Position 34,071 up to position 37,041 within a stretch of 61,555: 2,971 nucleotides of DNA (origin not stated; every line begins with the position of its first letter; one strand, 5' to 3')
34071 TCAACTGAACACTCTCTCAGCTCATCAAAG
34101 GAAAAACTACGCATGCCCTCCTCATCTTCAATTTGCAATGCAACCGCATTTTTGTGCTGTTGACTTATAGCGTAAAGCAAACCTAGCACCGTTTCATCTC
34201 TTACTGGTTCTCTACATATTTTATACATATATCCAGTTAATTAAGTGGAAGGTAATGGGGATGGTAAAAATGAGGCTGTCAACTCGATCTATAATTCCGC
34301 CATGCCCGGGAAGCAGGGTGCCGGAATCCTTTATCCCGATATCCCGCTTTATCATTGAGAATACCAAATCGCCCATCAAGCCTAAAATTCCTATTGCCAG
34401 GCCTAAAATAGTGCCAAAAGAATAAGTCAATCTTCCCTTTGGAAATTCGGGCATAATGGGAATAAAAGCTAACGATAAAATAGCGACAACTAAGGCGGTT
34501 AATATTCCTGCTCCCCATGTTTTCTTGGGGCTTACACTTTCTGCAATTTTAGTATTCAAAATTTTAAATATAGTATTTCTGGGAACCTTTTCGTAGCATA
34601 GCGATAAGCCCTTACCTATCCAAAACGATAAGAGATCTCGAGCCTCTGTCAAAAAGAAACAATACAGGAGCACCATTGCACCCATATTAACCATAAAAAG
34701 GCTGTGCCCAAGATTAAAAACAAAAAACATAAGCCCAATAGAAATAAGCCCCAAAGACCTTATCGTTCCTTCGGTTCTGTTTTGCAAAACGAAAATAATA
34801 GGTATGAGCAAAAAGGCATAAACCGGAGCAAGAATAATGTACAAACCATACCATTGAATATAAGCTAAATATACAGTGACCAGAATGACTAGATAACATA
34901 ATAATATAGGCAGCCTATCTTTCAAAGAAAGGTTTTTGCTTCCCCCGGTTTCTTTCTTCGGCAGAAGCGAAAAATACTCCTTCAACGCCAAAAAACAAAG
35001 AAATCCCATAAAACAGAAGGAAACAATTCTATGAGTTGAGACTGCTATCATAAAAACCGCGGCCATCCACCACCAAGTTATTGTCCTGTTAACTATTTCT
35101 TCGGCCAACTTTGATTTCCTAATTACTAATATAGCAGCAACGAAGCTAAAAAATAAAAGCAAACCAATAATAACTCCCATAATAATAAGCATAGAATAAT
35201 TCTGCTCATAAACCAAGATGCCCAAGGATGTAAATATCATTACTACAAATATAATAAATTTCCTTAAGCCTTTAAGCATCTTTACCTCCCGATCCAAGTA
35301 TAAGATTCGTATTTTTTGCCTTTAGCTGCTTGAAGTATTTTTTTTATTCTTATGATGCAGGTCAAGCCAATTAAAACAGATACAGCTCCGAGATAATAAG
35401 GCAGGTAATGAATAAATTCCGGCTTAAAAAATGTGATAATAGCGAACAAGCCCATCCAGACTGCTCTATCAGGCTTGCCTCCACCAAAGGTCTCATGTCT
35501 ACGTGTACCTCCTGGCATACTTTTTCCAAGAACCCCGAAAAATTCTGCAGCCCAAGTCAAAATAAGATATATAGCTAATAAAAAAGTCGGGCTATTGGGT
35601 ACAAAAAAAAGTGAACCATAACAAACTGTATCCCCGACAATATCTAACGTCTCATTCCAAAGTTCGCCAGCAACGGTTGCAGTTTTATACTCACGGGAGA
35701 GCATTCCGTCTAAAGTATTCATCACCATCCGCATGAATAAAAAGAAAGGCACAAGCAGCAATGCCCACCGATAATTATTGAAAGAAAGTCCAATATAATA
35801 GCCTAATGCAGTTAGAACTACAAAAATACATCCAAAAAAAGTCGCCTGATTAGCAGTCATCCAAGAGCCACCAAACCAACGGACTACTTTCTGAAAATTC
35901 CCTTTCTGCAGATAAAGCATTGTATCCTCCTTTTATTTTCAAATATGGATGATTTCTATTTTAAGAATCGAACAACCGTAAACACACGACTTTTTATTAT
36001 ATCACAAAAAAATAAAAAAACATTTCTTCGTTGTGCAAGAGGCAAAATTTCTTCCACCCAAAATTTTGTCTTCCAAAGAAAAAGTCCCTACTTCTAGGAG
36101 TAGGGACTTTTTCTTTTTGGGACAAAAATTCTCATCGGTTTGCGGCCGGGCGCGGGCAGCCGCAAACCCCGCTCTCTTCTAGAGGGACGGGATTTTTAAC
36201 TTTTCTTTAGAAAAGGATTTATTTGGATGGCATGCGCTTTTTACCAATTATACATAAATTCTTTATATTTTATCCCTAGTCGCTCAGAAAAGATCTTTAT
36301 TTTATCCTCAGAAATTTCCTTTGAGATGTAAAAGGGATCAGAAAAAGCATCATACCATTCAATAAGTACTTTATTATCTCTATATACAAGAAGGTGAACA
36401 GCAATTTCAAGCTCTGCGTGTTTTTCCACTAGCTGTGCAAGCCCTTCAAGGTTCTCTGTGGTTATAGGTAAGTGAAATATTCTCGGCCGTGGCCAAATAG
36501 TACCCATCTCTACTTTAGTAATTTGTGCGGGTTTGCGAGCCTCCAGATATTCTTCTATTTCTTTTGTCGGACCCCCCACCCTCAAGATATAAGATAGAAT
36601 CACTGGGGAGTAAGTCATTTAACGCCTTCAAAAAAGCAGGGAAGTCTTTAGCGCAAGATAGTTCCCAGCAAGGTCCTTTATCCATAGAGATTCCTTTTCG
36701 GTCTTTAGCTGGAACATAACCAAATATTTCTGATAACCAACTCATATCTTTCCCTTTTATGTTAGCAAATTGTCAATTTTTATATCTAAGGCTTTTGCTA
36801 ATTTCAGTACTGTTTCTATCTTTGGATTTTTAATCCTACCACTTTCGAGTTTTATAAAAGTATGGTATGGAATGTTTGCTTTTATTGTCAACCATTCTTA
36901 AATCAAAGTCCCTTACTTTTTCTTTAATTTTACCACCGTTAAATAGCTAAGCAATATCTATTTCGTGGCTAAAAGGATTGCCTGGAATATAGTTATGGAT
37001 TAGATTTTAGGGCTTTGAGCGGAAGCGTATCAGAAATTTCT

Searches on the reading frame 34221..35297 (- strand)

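Call 32: search_protein_families(library=pfam, proteins=[window:34221-35297:-], max_evalue=0.001)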
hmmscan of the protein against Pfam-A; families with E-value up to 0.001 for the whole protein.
window:34221-35297:- (358 aa): 1 family
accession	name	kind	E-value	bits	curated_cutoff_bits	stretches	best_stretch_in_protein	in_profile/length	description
PF01148.25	CTP_transf_1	-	2.6e-39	136.1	24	1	70-354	2-262/264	Cytidylyltransferase family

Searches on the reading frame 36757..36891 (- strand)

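Call 32: search_protein_families(library=pfam, proteins=[window:36757-36891:-], max_evalue=0.001)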
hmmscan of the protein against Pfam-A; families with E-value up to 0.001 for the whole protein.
window:36757-36891:- (44 aa): 3 families
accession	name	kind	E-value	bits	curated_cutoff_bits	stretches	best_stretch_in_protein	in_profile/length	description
PF13443.12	HTH_26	-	4e-05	24.2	22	1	4-43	19-58/63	Cro/C1-type HTH DNA-binding domain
PF01381.28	HTH_3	-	4.2e-05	23.9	23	1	14-40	28-53/55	Helix-turn-helix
PF12844.13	HTH_19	-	0.00075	19.8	30.2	1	12-44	29-60/64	Helix-turn-helix domain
